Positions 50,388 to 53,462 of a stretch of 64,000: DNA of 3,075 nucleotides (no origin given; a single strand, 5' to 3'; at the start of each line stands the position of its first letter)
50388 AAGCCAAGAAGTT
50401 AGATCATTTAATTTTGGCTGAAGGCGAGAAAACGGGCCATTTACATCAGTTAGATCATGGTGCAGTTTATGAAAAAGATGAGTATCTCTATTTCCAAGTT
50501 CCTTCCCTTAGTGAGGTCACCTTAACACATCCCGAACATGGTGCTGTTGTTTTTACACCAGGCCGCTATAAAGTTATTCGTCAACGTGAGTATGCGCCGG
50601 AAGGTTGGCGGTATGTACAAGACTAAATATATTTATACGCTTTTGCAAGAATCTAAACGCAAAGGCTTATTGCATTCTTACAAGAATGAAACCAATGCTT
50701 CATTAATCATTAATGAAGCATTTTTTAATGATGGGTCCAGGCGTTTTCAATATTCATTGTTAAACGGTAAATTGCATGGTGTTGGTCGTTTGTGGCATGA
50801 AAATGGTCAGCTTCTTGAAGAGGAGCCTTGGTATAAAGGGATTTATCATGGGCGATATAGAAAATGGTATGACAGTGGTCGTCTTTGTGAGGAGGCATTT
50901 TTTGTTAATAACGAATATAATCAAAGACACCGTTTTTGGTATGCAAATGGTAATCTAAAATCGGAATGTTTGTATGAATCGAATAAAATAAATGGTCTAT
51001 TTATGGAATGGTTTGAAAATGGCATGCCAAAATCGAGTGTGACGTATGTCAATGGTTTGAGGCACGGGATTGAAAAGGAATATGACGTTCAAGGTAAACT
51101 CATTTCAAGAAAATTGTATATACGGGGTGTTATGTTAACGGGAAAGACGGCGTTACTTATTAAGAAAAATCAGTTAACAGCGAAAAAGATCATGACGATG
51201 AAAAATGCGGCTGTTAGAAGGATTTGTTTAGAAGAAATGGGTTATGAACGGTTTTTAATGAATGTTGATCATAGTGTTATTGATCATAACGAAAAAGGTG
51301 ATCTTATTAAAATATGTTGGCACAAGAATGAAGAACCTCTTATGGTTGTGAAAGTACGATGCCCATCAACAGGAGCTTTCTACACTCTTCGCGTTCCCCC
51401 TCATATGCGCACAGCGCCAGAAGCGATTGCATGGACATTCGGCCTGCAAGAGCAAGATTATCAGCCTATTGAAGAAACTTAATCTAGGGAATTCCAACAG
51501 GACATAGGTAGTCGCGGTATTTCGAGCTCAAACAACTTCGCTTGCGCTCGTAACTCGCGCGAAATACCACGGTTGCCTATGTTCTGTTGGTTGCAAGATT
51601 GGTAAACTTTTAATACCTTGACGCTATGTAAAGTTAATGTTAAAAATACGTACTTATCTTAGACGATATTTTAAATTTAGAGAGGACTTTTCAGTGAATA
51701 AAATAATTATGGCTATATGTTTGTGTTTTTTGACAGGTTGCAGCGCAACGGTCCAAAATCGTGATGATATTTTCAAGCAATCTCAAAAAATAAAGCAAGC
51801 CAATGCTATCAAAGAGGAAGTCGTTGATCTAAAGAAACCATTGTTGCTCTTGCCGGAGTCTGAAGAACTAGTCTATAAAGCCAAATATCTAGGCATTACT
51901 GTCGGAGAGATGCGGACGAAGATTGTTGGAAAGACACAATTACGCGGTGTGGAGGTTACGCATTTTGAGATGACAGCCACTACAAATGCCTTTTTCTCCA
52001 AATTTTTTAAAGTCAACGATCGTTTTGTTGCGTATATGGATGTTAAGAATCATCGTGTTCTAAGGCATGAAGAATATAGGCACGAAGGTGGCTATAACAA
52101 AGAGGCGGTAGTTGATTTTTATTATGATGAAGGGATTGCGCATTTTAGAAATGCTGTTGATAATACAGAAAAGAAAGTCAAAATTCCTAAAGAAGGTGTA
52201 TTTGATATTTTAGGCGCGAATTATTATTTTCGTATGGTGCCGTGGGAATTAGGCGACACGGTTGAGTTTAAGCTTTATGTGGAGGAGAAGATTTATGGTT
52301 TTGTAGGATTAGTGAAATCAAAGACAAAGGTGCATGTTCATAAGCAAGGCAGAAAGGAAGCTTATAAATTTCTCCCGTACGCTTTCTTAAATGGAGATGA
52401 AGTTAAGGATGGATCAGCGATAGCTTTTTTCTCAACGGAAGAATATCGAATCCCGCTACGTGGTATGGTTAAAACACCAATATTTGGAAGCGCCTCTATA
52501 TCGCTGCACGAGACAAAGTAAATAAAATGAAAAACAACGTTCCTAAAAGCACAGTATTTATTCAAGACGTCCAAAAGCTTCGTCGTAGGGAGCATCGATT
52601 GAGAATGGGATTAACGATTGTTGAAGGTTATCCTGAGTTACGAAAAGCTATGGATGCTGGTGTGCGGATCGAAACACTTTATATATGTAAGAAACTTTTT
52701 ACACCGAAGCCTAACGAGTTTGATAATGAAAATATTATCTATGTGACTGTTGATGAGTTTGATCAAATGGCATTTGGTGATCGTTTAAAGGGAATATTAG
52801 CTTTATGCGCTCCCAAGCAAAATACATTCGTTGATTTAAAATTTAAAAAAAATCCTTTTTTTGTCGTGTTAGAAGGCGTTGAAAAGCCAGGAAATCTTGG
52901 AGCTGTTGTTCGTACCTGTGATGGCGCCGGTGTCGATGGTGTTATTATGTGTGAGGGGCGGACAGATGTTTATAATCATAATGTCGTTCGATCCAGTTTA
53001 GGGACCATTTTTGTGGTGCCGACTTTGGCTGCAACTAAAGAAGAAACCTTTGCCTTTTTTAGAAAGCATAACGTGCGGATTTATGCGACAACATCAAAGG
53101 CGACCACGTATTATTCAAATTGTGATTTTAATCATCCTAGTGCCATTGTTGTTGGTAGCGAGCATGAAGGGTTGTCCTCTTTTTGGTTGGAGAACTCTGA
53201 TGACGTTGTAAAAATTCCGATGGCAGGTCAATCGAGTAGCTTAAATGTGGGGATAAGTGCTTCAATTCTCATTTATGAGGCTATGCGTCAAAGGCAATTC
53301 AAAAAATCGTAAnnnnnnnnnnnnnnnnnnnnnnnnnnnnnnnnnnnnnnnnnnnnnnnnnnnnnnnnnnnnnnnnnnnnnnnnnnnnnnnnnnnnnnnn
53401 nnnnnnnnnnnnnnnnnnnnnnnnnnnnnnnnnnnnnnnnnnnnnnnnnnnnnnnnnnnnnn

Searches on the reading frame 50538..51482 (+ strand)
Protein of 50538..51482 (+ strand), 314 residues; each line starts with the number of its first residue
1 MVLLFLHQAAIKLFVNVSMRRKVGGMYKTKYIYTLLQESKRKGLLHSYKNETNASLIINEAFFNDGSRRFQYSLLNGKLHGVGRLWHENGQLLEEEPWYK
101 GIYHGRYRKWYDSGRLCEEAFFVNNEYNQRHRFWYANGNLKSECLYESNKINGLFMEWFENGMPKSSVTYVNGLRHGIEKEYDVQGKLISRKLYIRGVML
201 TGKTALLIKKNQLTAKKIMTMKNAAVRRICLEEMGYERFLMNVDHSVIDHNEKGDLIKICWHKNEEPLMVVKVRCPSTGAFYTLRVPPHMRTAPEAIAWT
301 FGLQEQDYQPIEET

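Call 65: search_protein_families(library=pfam, proteins=[window:50538-51482:+], max_evalue=0.00001)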
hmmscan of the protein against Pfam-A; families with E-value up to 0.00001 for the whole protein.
window:50538-51482:+ (314 aa): 2 families
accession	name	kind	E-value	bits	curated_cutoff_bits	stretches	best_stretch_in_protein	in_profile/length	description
PF20530.3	DUF6745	-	3.5e-22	79.1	27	1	208-314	96-206/206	Domain of unknown function (DUF6745)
PF07661.19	MORN_2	-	1.6e-17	61.9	29.6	0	79-97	1-19/22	MORN repeat variant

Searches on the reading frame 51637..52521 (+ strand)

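Call 65: search_protein_families(library=pfam, proteins=[window:51637-52521:+], max_evalue=0.00001)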
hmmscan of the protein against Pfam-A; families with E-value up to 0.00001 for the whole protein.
window:51637-52521:+ (294 aa): 1 family
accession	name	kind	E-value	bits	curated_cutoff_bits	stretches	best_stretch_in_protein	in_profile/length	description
PF11306.15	DUF3108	-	1e-25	91.2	26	1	80-289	2-207/209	Protein of unknown function (DUF3108)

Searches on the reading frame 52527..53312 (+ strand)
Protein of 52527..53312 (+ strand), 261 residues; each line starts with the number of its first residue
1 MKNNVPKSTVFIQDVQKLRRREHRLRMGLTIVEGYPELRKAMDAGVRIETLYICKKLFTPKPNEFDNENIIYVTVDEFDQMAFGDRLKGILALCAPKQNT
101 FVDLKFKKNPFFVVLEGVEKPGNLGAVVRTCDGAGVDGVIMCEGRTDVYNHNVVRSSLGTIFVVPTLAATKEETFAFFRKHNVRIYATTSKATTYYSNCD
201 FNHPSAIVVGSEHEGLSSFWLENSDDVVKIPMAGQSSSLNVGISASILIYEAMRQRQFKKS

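Call 65: search_protein_families(library=pfam, proteins=[window:52527-53312:+], max_evalue=0.00001)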
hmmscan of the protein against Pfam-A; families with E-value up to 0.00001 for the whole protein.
window:52527-53312:+ (261 aa): 2 families
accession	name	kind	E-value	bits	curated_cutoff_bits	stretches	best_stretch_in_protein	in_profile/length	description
PF00588.24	SpoU_methylase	-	4.6e-37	127.7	29.7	1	111-250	2-142/142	SpoU rRNA Methylase family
PF22435.1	MRM3-like_sub_bind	-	1.1e-09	38.9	27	1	12-92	4-84/84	MRM3-like substrate binding domain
